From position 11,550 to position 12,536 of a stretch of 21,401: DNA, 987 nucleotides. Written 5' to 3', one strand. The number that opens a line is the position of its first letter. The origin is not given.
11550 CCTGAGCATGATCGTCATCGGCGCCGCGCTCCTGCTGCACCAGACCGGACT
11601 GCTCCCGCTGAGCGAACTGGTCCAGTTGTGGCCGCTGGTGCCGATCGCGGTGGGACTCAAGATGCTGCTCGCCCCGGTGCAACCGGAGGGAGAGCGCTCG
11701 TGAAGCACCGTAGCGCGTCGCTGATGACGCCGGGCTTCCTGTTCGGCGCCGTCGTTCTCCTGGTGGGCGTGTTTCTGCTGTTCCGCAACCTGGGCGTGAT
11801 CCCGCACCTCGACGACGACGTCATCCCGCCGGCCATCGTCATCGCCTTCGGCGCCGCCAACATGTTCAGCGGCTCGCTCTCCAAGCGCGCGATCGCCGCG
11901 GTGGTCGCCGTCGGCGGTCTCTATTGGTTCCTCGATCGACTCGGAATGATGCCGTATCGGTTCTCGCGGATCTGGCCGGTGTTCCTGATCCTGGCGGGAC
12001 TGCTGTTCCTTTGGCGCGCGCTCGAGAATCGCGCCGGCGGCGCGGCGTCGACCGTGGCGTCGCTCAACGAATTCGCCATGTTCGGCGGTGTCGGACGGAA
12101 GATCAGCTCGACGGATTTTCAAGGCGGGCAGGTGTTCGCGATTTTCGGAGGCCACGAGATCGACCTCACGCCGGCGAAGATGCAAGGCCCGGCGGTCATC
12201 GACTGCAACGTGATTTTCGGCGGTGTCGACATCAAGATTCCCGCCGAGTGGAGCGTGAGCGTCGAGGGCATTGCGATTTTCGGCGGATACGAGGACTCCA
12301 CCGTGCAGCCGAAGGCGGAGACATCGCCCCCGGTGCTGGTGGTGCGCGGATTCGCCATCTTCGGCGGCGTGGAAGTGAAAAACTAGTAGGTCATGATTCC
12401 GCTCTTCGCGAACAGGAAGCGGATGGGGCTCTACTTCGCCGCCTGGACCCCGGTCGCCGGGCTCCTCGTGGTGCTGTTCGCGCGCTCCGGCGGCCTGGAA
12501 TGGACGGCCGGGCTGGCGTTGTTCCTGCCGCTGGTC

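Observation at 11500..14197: Four-gene translationally coupled module: DUF5668 mini-protein, LiaF-like toastrack protein, LytS-type kinase, LytTR regulator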

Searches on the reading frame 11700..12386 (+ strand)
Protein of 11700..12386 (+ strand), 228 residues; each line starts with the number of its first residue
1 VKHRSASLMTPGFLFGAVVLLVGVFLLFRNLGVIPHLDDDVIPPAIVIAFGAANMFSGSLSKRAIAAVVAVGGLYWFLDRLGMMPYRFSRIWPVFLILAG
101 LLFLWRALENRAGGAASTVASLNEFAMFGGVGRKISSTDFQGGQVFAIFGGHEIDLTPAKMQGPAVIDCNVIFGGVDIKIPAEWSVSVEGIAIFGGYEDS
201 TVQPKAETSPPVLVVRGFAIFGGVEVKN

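Call 3: search_protein_families(library=pfam, proteins=[window:11700-12386:+], max_evalue=0.1)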
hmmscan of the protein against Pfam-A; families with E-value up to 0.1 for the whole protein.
window:11700-12386:+ (228 aa): 4 families
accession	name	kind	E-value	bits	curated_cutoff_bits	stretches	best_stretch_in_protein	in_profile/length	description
PF18917.5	LiaI-LiaF-like_TM1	-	1.9e-11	44.3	27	2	66-104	4-42/42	LiaI-LiaF-like transmembrane region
PF22570.1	LiaF-TM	-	2.6e-11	44.6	27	2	14-107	1-94/98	LiaF transmembrane domain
PF09922.15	LiaF-like_C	-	6.6e-06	26.4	29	1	138-198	12-73/114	Cell wall-active antibiotics response LiaF, C-terminal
PF04976.17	DmsC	-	0.00021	21.2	22.3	1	49-106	71-131/275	DMSO reductase anchor subunit (DmsC)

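Call 4: search_protein_families(library=ncbifam, proteins=[window:11700-12386:+], max_evalue=0.1)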
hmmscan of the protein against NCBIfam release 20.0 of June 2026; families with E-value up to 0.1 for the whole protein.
window:11700-12386:+ (228 aa): 1 family
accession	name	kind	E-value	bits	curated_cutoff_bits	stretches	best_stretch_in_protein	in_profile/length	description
NF040535.1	LiaF_C_term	equivalog_domain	0.0012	18.9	57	1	145-197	6-59/103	cell wall-active antibiotics response protein LiaF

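Call 8: find_homologous_proteins(query=window:11700-12383:+, max_evalue=0.001)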
Query window:11700-12383:+ (228 aa): 387 proteins with E <= 0.001 among 3167 candidates; the best 120 are listed.
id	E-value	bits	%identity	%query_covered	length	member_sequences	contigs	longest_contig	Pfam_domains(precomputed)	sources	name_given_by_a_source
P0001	2.6e-144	497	100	100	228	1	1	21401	PF22570.2,PF18917.6,PF09922.16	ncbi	-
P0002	1.6e-108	380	76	100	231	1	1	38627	PF22570.2,PF18917.6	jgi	jgi:predicted membrane protein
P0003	2.8e-106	372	74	100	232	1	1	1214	PF22570.2,PF18917.6,PF09922.16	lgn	-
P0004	4.8e-70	254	55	99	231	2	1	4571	PF22570.2,PF18917.6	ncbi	ncbi:MAG: LiaI-LiaF-like domain-containing protein [Bryobacteraceae bacterium]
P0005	4.1e-65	238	51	100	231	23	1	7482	PF22570.2,PF18917.6,PF09922.16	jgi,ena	-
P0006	5.0e-64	234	48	100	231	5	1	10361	PF22570.2,PF18917.6,PF09922.16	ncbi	-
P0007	1.4e-62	230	53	96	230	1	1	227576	PF22570.2,PF18917.6,PF09922.16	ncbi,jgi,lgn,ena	-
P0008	1.5e-62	229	49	100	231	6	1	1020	PF22570.2,PF18917.6,PF09922.16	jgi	jgi:predicted membrane protein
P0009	2.5e-61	225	50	100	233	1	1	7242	PF22570.2,PF18917.6,PF09922.16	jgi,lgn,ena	-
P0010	4.0e-61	225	47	100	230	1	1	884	PF22570.2,PF18917.6,PF09922.16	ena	-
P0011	4.3e-60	221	51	100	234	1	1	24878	PF22570.2,PF18917.6,PF09922.16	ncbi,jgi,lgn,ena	-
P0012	3.9e-59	218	48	100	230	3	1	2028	PF22570.2,PF18917.6,PF09922.16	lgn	-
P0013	5.6e-58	214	48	100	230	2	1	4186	PF22570.2,PF18917.6,PF09922.16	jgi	jgi:predicted membrane protein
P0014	6.4e-55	204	44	100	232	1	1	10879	PF22570.2,PF18917.6,PF09922.16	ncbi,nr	ncbi:MAG: hypothetical protein HY822_13680 [Acidobacteria bacterium]|nr:hypothetical protein [Acidob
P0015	1.1e-53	200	50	99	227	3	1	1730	PF22570.2,PF18917.6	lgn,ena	-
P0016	1.2e-50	190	45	96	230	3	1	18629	PF22570.2,PF18917.6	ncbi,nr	ncbi:MAG: hypothetical protein HY013_05875 [Candidatus Solibacter usitatus]|nr:hypothetical protein 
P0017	1.9e-49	187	45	99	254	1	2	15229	PF22570.2,PF18917.6,PF09922.16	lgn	-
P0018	8.1e-47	178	40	95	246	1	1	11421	PF22570.2,PF18917.6,PF09922.16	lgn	-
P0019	1.2e-46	177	45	90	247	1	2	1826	PF22570.2,PF18917.6,PF09922.16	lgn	-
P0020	3.9e-45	172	44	100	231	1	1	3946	PF22570.2,PF18917.6,PF09922.16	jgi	jgi:predicted membrane protein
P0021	2.2e-44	170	42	95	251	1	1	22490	PF22570.2,PF18917.6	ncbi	-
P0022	1.4e-43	167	42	100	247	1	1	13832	PF22570.2,PF18917.6,PF09922.16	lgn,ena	-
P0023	1.7e-43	167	43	100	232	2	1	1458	PF22570.2,PF18917.6,PF09922.16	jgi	jgi:predicted membrane protein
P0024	3.7e-43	166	42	96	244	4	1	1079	PF22570.2,PF18917.6,PF09922.16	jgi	jgi:predicted membrane protein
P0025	6.7e-43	165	52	68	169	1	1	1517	PF18917.6,PF09922.16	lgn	-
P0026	6.8e-42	162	40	99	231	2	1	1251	PF22570.2,PF18917.6,PF09922.16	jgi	jgi:hypothetical protein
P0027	1.3e-41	161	39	100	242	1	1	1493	PF22570.2,PF18917.6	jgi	jgi:hypothetical protein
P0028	1.0e-40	158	40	99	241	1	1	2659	PF22570.2,PF18917.6,PF09922.16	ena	-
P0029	1.1e-39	155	38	99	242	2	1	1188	PF22570.2,PF18917.6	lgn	-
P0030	2.7e-39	153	43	81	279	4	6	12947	PF22570.2,PF18917.6,PF09922.16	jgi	jgi:predicted membrane protein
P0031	2.7e-38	150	38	95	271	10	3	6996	PF22570.2,PF18917.6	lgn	-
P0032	3.2e-38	150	37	95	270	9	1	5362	PF22570.2,PF18917.6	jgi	jgi:predicted membrane protein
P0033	3.4e-38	150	39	95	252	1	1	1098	PF22570.2,PF18917.6,PF09922.16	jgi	jgi:predicted membrane protein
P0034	4.1e-38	149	40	81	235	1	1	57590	PF22570.2,PF18917.6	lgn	-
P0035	5.9e-38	149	45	81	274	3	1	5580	PF22570.2,PF18917.6,PF09922.16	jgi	jgi:predicted membrane protein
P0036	7.0e-38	149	39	95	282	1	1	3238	PF22570.2,PF18917.6,PF09922.16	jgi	jgi:predicted membrane protein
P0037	7.9e-38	149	37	95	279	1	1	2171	PF22570.2,PF18917.6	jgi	jgi:hypothetical protein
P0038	1.0e-37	148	38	95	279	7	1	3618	PF22570.2,PF18917.6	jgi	jgi:predicted membrane protein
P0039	1.2e-37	148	39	94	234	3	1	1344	PF22570.2,PF18917.6,PF09922.16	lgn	-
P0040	1.3e-37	148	41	93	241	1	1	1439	PF22570.2,PF18917.6,PF09922.16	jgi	jgi:predicted membrane protein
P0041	1.5e-37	148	38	95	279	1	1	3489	PF22570.2,PF18917.6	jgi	jgi:predicted membrane protein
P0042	1.7e-37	147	38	95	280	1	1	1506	PF22570.2,PF18917.6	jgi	jgi:predicted membrane protein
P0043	1.7e-37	147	41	81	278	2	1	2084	PF22570.2,PF18917.6,PF09922.16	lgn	-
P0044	1.8e-37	147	39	95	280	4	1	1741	PF22570.2,PF18917.6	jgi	jgi:predicted membrane protein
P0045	2.1e-37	147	39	95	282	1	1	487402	PF22570.2,PF18917.6,PF09922.16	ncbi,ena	-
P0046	2.5e-37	147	37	95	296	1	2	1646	PF22570.2,PF18917.6,PF09922.16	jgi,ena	-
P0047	2.8e-37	147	42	95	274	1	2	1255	PF22570.2,PF18917.6,PF09922.16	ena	-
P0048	3.6e-37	146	39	95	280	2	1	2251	PF22570.2,PF18917.6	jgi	jgi:predicted membrane protein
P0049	4.2e-37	146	41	81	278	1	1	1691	PF22570.2,PF18917.6,PF09922.16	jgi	jgi:predicted membrane protein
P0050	6.1e-37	146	37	95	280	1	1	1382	PF22570.2,PF18917.6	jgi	jgi:predicted membrane protein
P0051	6.7e-37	146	37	95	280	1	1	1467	PF22570.2,PF18917.6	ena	-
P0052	6.7e-37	146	39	95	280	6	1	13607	PF22570.2,PF18917.6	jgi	jgi:predicted membrane protein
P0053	6.8e-37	145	40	95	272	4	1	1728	PF22570.2,PF18917.6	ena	-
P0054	8.2e-37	145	40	91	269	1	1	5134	PF22570.2,PF18917.6,PF09922.16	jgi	jgi:predicted membrane protein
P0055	8.3e-37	145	37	95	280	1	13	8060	PF22570.2,PF18917.6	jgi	jgi:predicted membrane protein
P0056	8.3e-37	145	37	95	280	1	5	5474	PF22570.2,PF18917.6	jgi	jgi:predicted membrane protein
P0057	1.0e-36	145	38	95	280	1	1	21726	PF22570.2,PF18917.6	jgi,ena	-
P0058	1.2e-36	145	40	81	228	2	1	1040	PF22570.2,PF18917.6,PF09922.16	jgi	jgi:predicted membrane protein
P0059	1.3e-36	145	39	95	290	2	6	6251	PF22570.2,PF18917.6,PF09922.16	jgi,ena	jgi:predicted membrane protein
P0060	1.5e-36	144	38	95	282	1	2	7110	PF22570.2,PF18917.6,PF09922.16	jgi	jgi:predicted membrane protein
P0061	1.8e-36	144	36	95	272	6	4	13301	PF22570.2,PF18917.6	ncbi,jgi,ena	-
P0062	1.9e-36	144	40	95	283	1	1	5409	PF22570.2,PF18917.6,PF09922.16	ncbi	ncbi:MAG TPA: DUF5668 domain-containing protein [Candidatus Acidoferrum sp.]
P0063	2.2e-36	144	46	62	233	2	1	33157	PF22570.2,PF18917.6,PF09922.16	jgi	-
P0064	2.4e-36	144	39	95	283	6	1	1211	PF22570.2,PF18917.6,PF09922.16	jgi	-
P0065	2.4e-36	144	36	95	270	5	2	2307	PF22570.2,PF18917.6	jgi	jgi:predicted membrane protein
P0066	3.9e-36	143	41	93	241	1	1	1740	PF22570.2,PF18917.6,PF09922.16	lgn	-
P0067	3.9e-36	143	39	96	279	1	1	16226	PF22570.2,PF18917.6,PF09922.16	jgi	jgi:predicted membrane protein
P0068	4.2e-36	143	49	65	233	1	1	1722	PF22570.2,PF18917.6,PF09922.16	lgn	-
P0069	4.6e-36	143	39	81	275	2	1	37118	PF22570.2,PF18917.6,PF09922.16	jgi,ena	jgi:predicted membrane protein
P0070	5.1e-36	143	38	95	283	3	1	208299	PF22570.2,PF18917.6,PF09922.16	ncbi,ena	-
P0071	5.6e-36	143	38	95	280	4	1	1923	PF22570.2,PF18917.6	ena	-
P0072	6.3e-36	142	37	100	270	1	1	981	PF22570.2,PF18917.6,PF09922.16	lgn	-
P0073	6.4e-36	142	36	100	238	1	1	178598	PF22570.2,PF18917.6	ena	-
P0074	6.5e-36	142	38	95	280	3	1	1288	PF22570.2,PF18917.6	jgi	jgi:predicted membrane protein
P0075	6.9e-36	142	38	95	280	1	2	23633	PF22570.2,PF18917.6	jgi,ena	-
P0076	1.1e-35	142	36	100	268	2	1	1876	PF22570.2,PF18917.6,PF09922.16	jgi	jgi:predicted membrane protein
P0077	1.2e-35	141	37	95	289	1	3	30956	PF22570.2,PF18917.6,PF09922.16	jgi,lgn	jgi:predicted membrane protein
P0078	1.3e-35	141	38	99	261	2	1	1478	PF22570.2,PF18917.6,PF09922.16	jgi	jgi:predicted membrane protein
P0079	1.7e-35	141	37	99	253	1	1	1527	PF22570.2,PF18917.6,PF09922.16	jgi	jgi:predicted membrane protein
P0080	1.8e-35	141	39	87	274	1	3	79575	PF22570.2,PF18917.6,PF09922.16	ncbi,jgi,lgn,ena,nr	ncbi:MAG TPA: DUF5668 domain-containing protein [Bryobacteraceae bacterium]|nr:DUF5668 domain-contai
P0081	2.2e-35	141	38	95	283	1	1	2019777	PF22570.2,PF18917.6,PF09922.16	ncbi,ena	-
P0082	2.3e-35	140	37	95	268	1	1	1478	PF22570.2,PF18917.6,PF09922.16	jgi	jgi:predicted membrane protein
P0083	2.8e-35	140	37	89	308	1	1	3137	PF22570.2,PF18917.6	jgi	jgi:hypothetical protein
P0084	3.1e-35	140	47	66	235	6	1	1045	PF22570.2,PF18917.6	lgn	-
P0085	3.1e-35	140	39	95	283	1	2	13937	PF22570.2,PF18917.6,PF09922.16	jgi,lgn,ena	-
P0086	3.3e-35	140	38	95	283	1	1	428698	PF22570.2,PF18917.6,PF09922.16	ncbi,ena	-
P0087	5.0e-35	139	38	95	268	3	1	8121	PF22570.2,PF18917.6,PF09922.16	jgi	jgi:predicted membrane protein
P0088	6.1e-35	139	39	91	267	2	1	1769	PF22570.2,PF18917.6,PF09922.16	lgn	-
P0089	6.5e-35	139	38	93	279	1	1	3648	PF22570.2,PF18917.6,PF09922.16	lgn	-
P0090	7.0e-35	139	38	99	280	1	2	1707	PF22570.2,PF18917.6,PF09922.16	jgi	jgi:predicted membrane protein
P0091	7.6e-35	139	36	91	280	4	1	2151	PF22570.2,PF18917.6,PF09922.16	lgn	-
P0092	7.7e-35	139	40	95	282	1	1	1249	PF22570.2,PF18917.6,PF09922.16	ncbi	-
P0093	8.0e-35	139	39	90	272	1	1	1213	PF22570.2,PF18917.6,PF09922.16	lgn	-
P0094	8.1e-35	139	42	93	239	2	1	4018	PF22570.2,PF18917.6,PF09922.16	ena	-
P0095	8.8e-35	139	36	89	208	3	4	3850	PF22570.2,PF18917.6,PF09922.16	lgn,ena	-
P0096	9.5e-35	138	38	93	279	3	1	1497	PF22570.2,PF18917.6,PF09922.16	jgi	jgi:predicted membrane protein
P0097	1.1e-34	138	44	78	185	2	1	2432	PF22570.2,PF18917.6,PF09922.16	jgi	jgi:predicted membrane protein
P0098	1.4e-34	138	36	95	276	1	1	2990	PF22570.2,PF18917.6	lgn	-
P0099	1.9e-34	138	39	81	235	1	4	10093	PF22570.2,PF18917.6,PF09922.16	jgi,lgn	jgi:predicted membrane protein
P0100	2.0e-34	137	42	96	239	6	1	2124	PF22570.2,PF18917.6,PF09922.16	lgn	-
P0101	2.2e-34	137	39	95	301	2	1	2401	PF22570.2,PF18917.6,PF09922.16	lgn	-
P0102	2.8e-34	137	37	95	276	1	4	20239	PF22570.2,PF18917.6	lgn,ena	-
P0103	2.9e-34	137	39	95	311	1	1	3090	PF22570.2,PF18917.6,PF09922.16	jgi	-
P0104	3.9e-34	136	41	95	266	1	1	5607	PF22570.2,PF18917.6,PF09922.16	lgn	-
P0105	3.9e-34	136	36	100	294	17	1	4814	PF22570.2,PF18917.6,PF09922.16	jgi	-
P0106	4.2e-34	136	37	100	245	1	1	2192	PF22570.2,PF18917.6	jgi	jgi:predicted membrane protein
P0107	4.4e-34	136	40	80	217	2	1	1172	PF22570.2,PF18917.6,PF09922.16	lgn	-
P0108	9.7e-34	135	39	99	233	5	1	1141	PF22570.2,PF18917.6,PF09922.16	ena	-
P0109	1.5e-33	135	34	100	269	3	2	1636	PF22570.2,PF18917.6,PF09922.16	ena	-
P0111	2.4e-33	134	39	81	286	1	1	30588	PF22570.2,PF18917.6,PF09922.16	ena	-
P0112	2.5e-33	134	44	81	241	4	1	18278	PF22570.2,PF18917.6,PF09922.16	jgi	jgi:predicted membrane protein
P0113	2.7e-33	134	36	96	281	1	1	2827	PF22570.2,PF18917.6,PF09922.16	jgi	jgi:hypothetical protein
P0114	4.0e-33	133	38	95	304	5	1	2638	PF22570.2,PF18917.6,PF09922.16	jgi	jgi:predicted membrane protein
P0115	5.3e-33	133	38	81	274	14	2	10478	PF22570.2,PF18917.6,PF09922.16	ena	-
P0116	5.6e-33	133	38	75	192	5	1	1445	PF22570.2,PF18917.6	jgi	jgi:hypothetical protein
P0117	7.5e-33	132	36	81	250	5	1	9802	PF22570.2,PF18917.6,PF09922.16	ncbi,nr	ncbi:MAG TPA: DUF5668 domain-containing protein [Bryobacteraceae bacterium]|nr:DUF5668 domain-contai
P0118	7.6e-33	132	43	75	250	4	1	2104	PF22570.2,PF18917.6,PF09922.16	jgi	jgi:predicted membrane protein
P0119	1.2e-32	132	37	95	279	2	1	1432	PF22570.2,PF18917.6,PF09922.16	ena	-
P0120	1.4e-32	131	37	96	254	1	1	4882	PF22570.2,PF18917.6,PF09922.16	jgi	jgi:hypothetical protein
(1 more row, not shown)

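Call 16: find_related_loci(query=A2, collection=genome_contigs, flank=6000)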
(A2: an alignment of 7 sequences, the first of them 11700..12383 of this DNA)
Query A2 (228 aa) in genome_contigs; peptide patterns used: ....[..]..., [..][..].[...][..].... (x = any residue, [..] = any of these).
233 stretches matched a pattern; 123 encode a relative of the query (tblastn E <= 1e-3); the best 80 are kept; 80 distinct loci.
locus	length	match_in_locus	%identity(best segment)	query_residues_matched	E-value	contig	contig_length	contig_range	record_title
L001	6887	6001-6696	44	1-228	6e-58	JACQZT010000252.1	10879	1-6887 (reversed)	MAG: Acidobacteria bacterium isolate NC_groundwater_1574_Pr3_B-0.1um_66_12 SR-2_scaffold_141_1740468, whole genome shotg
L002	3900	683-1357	46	9-228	8e-56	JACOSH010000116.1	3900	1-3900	MAG: Acidobacteria bacterium isolate NC_groundwater_13_Pr7_B-0.1um_65_13 FFV18_Bp1_scaffold_143978, whole genome shotgun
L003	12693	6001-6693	47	1-228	8e-54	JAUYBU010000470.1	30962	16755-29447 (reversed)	MAG: Bryobacterales bacterium isolate C20_concoct.bin.137 C20_k141_479880, whole genome shotgun sequence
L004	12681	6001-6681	41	9-228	2e-49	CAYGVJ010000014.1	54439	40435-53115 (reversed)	MAG TPA_asm: uncultured Solibacteraceae bacterium isolate ERP119294_co1_477 genome assembly, contig: NODE_585_length_544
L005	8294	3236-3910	42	11-228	6e-45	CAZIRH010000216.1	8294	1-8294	MAG TPA_asm: uncultured Solibacteraceae bacterium isolate binchicken_co376_52 genome assembly, contig: NODE_10778_length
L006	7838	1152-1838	40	10-228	2e-44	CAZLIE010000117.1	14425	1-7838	MAG TPA_asm: uncultured Terriglobales bacterium isolate SRP272529_co1_248 genome assembly, contig: NODE_7333_length_1442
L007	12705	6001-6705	40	1-228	2e-43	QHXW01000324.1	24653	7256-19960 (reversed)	MAG: Acidobacteria bacterium isolate gp3 AA109 14_0903_13_30cm_scaffold_3076352_curated, whole genome shotgun sequence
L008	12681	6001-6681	41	4-228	3e-43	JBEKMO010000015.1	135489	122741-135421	MAG: Bryobacteraceae bacterium isolate SPRUCE 396 SPRUCE_396_15, whole genome shotgun sequence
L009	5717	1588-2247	42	14-228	5e-43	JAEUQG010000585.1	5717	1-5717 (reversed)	MAG: Bryobacterales bacterium isolate new MAG-245 k141_148900, whole genome shotgun sequence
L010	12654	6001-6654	38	16-228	4e-43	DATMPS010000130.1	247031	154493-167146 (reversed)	MAG TPA_asm: Terriglobales bacterium isolate SMAG_U12908 k141_3622590, whole genome shotgun sequence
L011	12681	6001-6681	40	4-228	1e-42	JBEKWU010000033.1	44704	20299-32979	MAG: Bryobacteraceae bacterium isolate SPRUCE 635 SPRUCE_635_33, whole genome shotgun sequence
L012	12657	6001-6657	37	16-228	1e-42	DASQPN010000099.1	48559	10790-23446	MAG TPA_asm: Terriglobales bacterium isolate SMAG_U10831 k141_304913, whole genome shotgun sequence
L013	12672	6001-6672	39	9-228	4e-40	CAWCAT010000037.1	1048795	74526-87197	MAG: Bryobacteraceae bacterium isolate MFD03899.bin.2.143 genome assembly, contig: contig_5711, whole genome shotgun seq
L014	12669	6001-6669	37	12-228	4e-40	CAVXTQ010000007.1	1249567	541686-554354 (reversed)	MAG: uncultured Acidobacteriota bacterium isolate MFD05521.bin.2.5 genome assembly, contig: contig_28983, whole genome s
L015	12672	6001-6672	39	9-228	4e-40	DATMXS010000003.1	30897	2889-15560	MAG TPA_asm: Bryobacteraceae bacterium isolate SMAG_U13126 k141_22834, whole genome shotgun sequence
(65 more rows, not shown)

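Call 18: predict_structure(alignment_id=A1)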
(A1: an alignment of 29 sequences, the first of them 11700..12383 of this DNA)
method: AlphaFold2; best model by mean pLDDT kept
length: 228 residues; sequences in the alignment: 29
mean_pLDDT: 82.7   pTM: 0.61
mean pLDDT of the five models: 82.7, 81.9, 80.8, 79.6, 77.6
residues with pLDDT >= 90: 75; 70-90: 123; 50-70: 20; < 50: 10
segments of 3 or more residues with pLDDT < 50: 1-6, 114-117
pLDDT, mean of each block of 10 residues (from residue 1): 49 71 77 77 86 83 85 88 84 81 73 57 84 91 91 94 92 95 92 88 82 93 94
secondary structure, 60 per line:
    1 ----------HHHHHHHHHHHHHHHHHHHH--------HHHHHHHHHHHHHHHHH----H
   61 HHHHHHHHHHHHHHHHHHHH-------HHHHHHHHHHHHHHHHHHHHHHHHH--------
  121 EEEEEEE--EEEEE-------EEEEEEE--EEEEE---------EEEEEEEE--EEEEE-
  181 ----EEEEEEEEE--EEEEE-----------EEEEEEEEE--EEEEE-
elements in order: H11-30 H39-55 H60-80 H88-112 E121-127 E130-134 E142-148 E151-155 E165-172 E175-179 E185-193 E196-200 E212-220 E223-227

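Call 28: fold_search(model_id=the predicted structure, library=pdb)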
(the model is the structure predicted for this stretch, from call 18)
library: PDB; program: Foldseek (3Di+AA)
matches with E <= 10: 47; with E <= 0.001: 0
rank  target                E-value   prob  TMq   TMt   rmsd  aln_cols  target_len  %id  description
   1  4qrk                  8.7e-03  1.00  0.28  0.30   5.8       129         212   12  Crystal structure of a putative cell adhesion protein (CLOSPO_03726) from Clostridium sporogenes ATCC 15579 at 1.95 A re (released 2014-07-23)
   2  6s3k_A                4.0e-01  0.08  0.15  0.07  23.4       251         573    8  KimA from Bacillus subtilis in inward-facing, occluded state (released 2020-02-12)
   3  8b70_A                6.5e-01  0.08  0.14  0.07  22.5       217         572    9  KimA from B. subtilis with nucleotide second-messenger c-di-AMP bound (released 2023-01-18)
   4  8b71_A                1.3e+00  0.06  0.15  0.08  23.2       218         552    8  Upright KimA dimer with bound c-di-AMP from B. subtilis (released 2023-01-18)
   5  3uyu_A                1.3e+00  0.04  0.13  0.13  14.1       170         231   10  Structural basis for the antifreeze activity of an ice-binding protein (LeIBP) from Arctic yeast (released 2012-02-15)
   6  6fm2_B                1.7e+00  0.05  0.17  0.21  11.1       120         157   10  CARP domain of mouse cyclase-associated protein 1 (CAP1) bound to ADP-actin (released 2018-05-16)
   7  3fy3                  2.1e+00  0.08  0.20  0.20   9.7       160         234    9  Crystal structure of truncated hemolysin A from P. mirabilis (released 2009-06-02)
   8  8i6v_B                2.3e+00  0.44  0.24  0.50   9.0       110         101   14  Cryo-EM structure of the polyphosphate polymerase VTC complex(Vtc4/Vtc3/Vtc1) (released 2023-03-01)
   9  7ddb_A                2.5e+00  0.02  0.11  0.11  12.2       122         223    5  Crystal structure of fungal antifreeze protein with intermediate activity (released 2021-11-03)
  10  3uyv_A                2.9e+00  0.02  0.12  0.12  12.9       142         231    9  Crystal structure of a glycosylated ice-binding protein (LeIBP) from Arctic yeast (released 2012-02-29)
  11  5keh                  3.2e+00  0.08  0.21  0.21   6.9       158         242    7  Truncated hemolysin A from P. mirabilis at 2.0 Angstroms resolution crystallized in a high salt condition (released 2017-03-22)
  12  9umg_A                3.4e+00  0.18  0.18  0.34  11.5        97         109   15  Cryo-EM structure of VTC complex(Vtc5/Vtc4/Vtc3/Vtc1) (released 2026-01-21)
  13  9pyl_A                3.8e+00  0.09  0.14  0.21   9.2        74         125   16  Crystal structure of Zn(II)-bound ZETA_2 (released 2025-10-29)
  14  7muq_AM               3.8e+00  0.01  0.08  0.09  14.7       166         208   11  Reconstruction of the Legionella pneumophila Dot/Icm T4SS 3DVA Map 1 (released 2021-10-06)
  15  7d3u_F                4.3e+00  0.25  0.22  0.46   4.9        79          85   23  Structure of Mrp complex from Dietzia sp. DQ12-45-1b (released 2020-12-09)
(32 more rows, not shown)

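Call 30: find_encoding_contigs(protein=P0002, flank=8000, max_places=3)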
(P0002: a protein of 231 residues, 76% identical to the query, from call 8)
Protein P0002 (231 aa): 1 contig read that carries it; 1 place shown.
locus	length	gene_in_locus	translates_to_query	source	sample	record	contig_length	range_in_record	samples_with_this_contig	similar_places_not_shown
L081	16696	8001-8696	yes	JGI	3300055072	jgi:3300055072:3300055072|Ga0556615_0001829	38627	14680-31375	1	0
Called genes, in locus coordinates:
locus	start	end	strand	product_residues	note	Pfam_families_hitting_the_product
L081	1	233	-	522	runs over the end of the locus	PF00309:Sigma54_AID, PF04963:Sigma54_CBD, PF04552:Sigma54_DBD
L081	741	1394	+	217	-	PF01555:N6_N4_Mtase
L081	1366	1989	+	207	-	-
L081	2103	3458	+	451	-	PF02321:OEP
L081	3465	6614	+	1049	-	PF00873:ACR_tran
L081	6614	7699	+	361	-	PF25917:BSH_RND (weak), PF25919:BSH_CusB, PF25973:BSH_CzcB (weak), PF25954:Beta-barrel_RND_2, PF25989:YknX_C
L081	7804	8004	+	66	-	PF18917:LiaI-LiaF-like_TM1, PF22570:LiaF-TM (weak)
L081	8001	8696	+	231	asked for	PF22570:LiaF-TM, PF18917:LiaI-LiaF-like_TM1 (weak)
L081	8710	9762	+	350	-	PF06580:His_kinase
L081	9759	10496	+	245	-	PF00072:Response_reg, PF04397:LytTR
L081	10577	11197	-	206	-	PF01726:LexA_DNA_bind, PF00717:Peptidase_S24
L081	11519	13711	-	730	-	PF09609:Cas_GSU0054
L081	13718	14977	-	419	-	PF09617:Cas_GSU0053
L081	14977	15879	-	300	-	-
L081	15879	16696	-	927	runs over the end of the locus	PF00270:DEAD (weak), PF04851:ResIII (faint), PF00271:Helicase_C (faint), PF22590:Cas3-like_C_2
